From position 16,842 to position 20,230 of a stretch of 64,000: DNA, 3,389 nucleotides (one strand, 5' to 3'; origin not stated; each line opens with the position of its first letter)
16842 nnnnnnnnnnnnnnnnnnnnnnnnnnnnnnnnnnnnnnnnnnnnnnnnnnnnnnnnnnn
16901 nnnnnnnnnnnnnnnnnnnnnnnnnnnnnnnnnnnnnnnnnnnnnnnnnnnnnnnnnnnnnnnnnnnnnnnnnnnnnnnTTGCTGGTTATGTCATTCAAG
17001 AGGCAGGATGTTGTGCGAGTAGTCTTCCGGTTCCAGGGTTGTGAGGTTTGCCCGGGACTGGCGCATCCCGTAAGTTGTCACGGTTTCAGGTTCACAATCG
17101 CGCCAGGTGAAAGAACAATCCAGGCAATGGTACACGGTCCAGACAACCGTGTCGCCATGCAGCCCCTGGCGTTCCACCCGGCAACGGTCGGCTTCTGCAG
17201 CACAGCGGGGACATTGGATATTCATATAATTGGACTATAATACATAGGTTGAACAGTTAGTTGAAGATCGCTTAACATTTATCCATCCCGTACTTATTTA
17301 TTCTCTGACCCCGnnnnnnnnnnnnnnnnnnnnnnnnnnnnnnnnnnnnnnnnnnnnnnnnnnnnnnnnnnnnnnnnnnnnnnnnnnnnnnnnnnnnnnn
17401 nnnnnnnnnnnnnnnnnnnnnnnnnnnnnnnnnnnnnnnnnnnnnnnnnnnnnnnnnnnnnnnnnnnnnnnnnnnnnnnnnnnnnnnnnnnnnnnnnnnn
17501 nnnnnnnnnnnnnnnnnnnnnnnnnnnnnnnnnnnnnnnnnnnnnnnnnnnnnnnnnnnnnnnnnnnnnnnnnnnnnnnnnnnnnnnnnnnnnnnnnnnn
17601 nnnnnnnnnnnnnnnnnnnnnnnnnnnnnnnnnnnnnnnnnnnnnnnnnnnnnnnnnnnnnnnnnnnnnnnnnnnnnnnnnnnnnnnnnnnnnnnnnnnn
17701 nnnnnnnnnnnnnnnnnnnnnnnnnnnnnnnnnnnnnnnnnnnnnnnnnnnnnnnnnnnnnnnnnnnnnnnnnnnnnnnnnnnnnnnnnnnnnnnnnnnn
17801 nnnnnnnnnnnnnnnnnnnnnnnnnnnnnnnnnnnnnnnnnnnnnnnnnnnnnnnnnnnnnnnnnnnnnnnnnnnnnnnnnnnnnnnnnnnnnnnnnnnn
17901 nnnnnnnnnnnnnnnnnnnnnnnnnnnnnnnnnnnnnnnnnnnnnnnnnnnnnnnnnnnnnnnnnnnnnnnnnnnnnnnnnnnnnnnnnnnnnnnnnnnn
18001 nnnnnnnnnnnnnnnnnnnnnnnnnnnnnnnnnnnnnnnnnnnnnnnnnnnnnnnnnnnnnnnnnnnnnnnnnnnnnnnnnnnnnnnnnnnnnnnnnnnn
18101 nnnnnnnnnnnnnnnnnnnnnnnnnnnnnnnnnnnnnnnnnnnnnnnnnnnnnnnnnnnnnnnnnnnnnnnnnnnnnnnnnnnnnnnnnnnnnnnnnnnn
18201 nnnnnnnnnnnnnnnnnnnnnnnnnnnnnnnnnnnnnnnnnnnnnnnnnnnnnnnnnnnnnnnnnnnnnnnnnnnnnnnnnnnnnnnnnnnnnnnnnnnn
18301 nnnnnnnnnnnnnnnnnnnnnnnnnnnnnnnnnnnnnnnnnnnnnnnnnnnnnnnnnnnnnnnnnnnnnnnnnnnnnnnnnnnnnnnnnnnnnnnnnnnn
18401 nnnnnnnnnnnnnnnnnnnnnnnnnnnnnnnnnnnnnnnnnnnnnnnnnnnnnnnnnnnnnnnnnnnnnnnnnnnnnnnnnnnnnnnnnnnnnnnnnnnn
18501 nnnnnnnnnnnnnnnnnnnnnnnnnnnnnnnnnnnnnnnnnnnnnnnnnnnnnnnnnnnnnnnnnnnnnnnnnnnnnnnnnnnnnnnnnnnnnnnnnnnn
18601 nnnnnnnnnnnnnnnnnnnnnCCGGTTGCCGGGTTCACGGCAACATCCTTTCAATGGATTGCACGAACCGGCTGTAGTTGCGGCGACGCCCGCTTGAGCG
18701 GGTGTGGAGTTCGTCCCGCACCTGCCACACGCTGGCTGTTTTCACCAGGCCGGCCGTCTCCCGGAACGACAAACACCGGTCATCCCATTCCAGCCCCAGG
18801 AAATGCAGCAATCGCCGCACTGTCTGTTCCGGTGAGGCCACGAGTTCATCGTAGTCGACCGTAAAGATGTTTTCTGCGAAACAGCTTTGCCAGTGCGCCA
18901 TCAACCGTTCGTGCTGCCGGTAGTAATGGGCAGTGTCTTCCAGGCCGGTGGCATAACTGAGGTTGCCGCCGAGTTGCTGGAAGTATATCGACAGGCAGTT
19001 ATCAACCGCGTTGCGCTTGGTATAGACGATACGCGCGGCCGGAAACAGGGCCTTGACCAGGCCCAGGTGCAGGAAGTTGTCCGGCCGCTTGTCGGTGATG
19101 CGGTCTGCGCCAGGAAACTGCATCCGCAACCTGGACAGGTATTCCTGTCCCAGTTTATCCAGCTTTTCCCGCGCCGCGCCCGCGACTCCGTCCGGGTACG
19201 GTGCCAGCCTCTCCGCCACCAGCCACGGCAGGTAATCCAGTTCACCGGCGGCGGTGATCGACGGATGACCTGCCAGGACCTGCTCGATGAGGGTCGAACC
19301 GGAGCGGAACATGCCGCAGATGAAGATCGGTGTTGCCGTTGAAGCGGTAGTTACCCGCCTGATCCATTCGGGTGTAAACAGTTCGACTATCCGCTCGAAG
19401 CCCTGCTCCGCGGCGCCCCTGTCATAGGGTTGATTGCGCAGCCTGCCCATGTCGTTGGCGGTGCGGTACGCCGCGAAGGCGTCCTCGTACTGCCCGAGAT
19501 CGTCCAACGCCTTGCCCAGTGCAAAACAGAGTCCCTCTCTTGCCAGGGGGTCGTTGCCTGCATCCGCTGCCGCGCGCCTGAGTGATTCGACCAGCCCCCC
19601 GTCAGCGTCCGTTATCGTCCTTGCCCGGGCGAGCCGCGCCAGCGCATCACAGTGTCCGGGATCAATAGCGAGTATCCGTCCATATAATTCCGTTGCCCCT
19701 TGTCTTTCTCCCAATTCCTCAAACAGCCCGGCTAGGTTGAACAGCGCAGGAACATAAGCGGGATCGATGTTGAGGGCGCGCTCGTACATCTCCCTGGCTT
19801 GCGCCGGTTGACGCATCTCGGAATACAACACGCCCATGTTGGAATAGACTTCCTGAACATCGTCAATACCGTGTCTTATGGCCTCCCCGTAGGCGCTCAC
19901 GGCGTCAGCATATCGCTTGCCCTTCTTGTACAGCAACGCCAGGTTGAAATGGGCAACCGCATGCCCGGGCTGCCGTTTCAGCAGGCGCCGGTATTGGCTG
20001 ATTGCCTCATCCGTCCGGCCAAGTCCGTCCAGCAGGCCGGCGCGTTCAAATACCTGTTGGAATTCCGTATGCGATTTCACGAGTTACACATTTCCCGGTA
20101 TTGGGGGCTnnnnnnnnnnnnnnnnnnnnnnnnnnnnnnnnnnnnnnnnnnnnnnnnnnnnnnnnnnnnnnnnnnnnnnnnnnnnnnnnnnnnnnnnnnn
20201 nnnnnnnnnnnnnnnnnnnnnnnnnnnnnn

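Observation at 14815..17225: Orphan BsdD/VdcD-like zinc-ribbon gene heading an operon with an amidohydrolase instead of a UbiD decarboxylase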

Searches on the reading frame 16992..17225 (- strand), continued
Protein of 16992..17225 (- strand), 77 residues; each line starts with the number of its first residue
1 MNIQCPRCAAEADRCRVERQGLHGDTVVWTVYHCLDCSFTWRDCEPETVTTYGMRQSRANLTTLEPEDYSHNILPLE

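Call 57: list_cluster_members(proteins=[P0123, P0125, P0127, P0131, P0132, P0136, P0138, P0139, P0140, P0141])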
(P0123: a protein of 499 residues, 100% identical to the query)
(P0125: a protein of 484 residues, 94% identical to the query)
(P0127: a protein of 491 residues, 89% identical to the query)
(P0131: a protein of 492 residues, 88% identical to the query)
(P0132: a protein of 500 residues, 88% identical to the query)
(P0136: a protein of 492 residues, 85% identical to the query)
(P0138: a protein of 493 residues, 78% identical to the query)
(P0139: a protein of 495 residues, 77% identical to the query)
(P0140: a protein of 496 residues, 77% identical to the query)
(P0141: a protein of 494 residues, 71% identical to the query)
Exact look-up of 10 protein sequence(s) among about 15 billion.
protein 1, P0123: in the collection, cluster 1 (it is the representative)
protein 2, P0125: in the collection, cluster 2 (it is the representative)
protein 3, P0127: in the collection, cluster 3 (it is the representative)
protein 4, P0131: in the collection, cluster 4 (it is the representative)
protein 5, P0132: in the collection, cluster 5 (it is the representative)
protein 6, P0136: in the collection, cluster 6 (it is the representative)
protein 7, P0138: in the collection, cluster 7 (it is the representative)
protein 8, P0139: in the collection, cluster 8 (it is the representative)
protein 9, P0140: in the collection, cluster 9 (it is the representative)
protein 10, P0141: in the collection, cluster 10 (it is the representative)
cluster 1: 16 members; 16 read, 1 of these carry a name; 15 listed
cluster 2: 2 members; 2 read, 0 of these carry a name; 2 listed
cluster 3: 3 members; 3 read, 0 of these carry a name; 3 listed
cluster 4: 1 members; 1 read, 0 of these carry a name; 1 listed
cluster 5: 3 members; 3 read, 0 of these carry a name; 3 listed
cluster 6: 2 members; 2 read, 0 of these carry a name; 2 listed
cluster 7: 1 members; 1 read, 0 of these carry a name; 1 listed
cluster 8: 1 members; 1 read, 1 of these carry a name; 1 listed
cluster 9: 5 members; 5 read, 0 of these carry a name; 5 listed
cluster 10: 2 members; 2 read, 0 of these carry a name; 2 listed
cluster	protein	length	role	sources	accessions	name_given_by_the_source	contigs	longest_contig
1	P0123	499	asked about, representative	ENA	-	-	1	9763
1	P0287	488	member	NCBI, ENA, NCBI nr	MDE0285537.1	MAG: UbiD family decarboxylase [Gammaproteobacteria bacterium] | UbiD family decarboxylase [Gammaproteobacteria bacterium]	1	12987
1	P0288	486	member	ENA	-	-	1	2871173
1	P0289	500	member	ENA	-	-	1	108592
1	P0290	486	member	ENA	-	-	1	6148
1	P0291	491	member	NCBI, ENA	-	-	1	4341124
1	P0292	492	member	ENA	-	-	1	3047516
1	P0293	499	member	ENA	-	-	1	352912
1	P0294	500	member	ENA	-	-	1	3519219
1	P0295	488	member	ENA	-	-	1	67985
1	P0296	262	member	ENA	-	-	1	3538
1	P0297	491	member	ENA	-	-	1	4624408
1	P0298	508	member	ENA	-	-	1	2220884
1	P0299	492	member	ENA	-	-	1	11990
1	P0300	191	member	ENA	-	-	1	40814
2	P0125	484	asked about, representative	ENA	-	-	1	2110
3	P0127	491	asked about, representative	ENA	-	-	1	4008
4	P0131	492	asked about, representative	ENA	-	-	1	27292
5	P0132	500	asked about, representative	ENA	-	-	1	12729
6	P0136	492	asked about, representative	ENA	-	-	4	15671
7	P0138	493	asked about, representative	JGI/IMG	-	-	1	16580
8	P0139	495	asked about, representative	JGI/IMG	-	vanillate/4-hydroxybenzoate decarboxylase subunit C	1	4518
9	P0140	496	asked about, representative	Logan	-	-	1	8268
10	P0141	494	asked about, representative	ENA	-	-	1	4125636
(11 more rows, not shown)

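Call 80: search_protein_families(library=ncbifam, proteins=[L043:5649-7739:+, L043:7732-9921:+, L043:10001-11503:+, L043:11541-12485:-, L043:5330-5563:+], max_evalue=0.00001)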
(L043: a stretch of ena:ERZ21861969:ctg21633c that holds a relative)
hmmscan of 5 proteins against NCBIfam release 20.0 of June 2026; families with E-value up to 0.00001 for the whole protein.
L043:5649-7739:+ (696 aa): 3 families
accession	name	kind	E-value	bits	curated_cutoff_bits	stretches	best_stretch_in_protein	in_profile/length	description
NF050156.1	CapLactmsAlpCapA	equivalog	1.3e-146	489.7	1000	1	3-686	1-680/689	caprolactamase subunit alpha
NF042975.2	AcphenoCarb_ApcC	equivalog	5.9e-133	444.6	1500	1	4-687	10-705/733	acetophenone carboxylase subunit gamma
NF042960.1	AcphenoCarb_ApcA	equivalog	3.2e-74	250.4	1250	2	151-692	123-656/658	acetophenone carboxylase subunit alpha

L043:7732-9921:+ (729 aa): 2 families
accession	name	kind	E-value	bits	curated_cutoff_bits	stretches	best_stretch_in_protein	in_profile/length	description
NF042976.1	AcphenoCarb_ApcD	equivalog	4.4e-63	213.6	1500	1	6-610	26-639/685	acetophenone carboxylase subunit delta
NF050157.1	CapLactmsBetCapB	equivalog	4.5e-56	190.3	1000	1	9-607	1-575/577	caprolactamase subunit beta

L043:10001-11503:+ (500 aa): 7 families
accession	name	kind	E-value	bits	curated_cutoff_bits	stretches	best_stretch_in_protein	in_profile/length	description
NF041204.1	VdcC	exception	1.5e-186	620.4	650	1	29-494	2-464/467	non-oxidative hydroxyarylic acid decarboxylases subunit C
TIGR00148.1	TIGR00148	subfamily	1.5e-91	307.3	244.85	1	31-465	1-437/438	UbiD family decarboxylase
TIGR03701.1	mena_SCO4490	equivalog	1.4e-46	159.2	495.9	1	33-443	1-418/433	menaquinone biosynthesis decarboxylase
NF008175.0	PRK10922.1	equivalog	5.7e-46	157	788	2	157-471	149-463/497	4-hydroxy-3-polyprenylbenzoate decarboxylase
TIGR02724.1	phenyl_P_beta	equivalog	9.6e-30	103.4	468.95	1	31-430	3-402/472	phenylphosphate carboxylase subunit beta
TIGR02723.1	phenyl_P_alpha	equivalog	5e-21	74.9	564.6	1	72-433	49-407/485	phenylphosphate carboxylase subunit alpha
NF041219.1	BagN_FevL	exception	8.2e-21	74.1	1000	1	18-430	7-432/502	bagremycin/ferroverdin biosynthesis UbiD family decarboxylase BagN/FevL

L043:11541-12485:- (314 aa): 1 family
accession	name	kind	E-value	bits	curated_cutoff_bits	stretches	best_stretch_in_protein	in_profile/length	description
NF045496.1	FormamaseFmdA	equivalog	1.7e-41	142.3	500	2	155-313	213-382/407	formamidase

L043:5330-5563:+ (77 aa): 1 family
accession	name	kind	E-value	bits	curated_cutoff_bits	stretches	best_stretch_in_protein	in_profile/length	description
NF041205.1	VdcD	equivalog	3.8e-13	49.1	30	1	5-72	1-64/70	non-oxidative hydroxyarylic acid decarboxylases subunit D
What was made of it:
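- The L043 D1 also scores as VdcD and its UbiD' scores 620 bits on VdcC (call 80).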

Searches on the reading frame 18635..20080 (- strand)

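Call 3: search_protein_families(library=pfam, proteins=[window:18635-20080:-], max_evalue=0.01)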
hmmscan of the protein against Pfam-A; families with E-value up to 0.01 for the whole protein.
window:18635-20080:- (481 aa): 21 families
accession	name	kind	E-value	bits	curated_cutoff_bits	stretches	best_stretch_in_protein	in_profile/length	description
PF13469.12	Sulfotransfer_3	-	1.1e-43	150.5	27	1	251-434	1-216/216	Sulfotransferase family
PF07719.23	TPR_2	-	2.2e-24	84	27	2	77-108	2-33/34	Tetratricopeptide repeat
PF00515.34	TPR_1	-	1.2e-21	76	27.8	2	77-108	2-33/34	Tetratricopeptide repeat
PF13181.12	TPR_8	-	4.3e-21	73.7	25.7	1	77-108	2-33/34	Tetratricopeptide repeat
PF13431.12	TPR_17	-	3e-17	61.8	24.4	1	30-61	2-33/34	Tetratricopeptide repeat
PF14559.12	TPR_19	-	8.1e-15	55.4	25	2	89-150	4-64/68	Tetratricopeptide repeat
PF13176.12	TPR_7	-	1e-14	53.7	27.9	0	112-142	1-33/36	Tetratricopeptide repeat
PF13432.12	TPR_16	-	1.5e-14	54.5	32.7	2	16-68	6-57/65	Tetratricopeptide repeat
PF13174.12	TPR_6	-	3.2e-14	52.9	26.3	0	81-107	5-31/33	Tetratricopeptide repeat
PF13414.12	TPR_11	-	8.6e-13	48.2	26.8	2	20-53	7-40/42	TPR repeat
PF13428.12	TPR_14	-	2.3e-12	46.7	23.5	1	12-49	6-43/44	Tetratricopeptide repeat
PF13424.12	TPR_12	-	2.7e-12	47.1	30.1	2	76-140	3-75/77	Tetratricopeptide repeat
PF00685.33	Sulfotransfer_1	-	1.6e-11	44.5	22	1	250-432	2-183/255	Sulfotransferase domain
PF24575.1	TPR_Slam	-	2.2e-07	31.7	35.2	1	12-60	52-100/104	Surface lipoprotein assembly modifier, N-terminal TPR repeats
PF13374.12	TPR_10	-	3.7e-07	30.4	27.5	1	78-105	4-31/42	Tetratricopeptide repeat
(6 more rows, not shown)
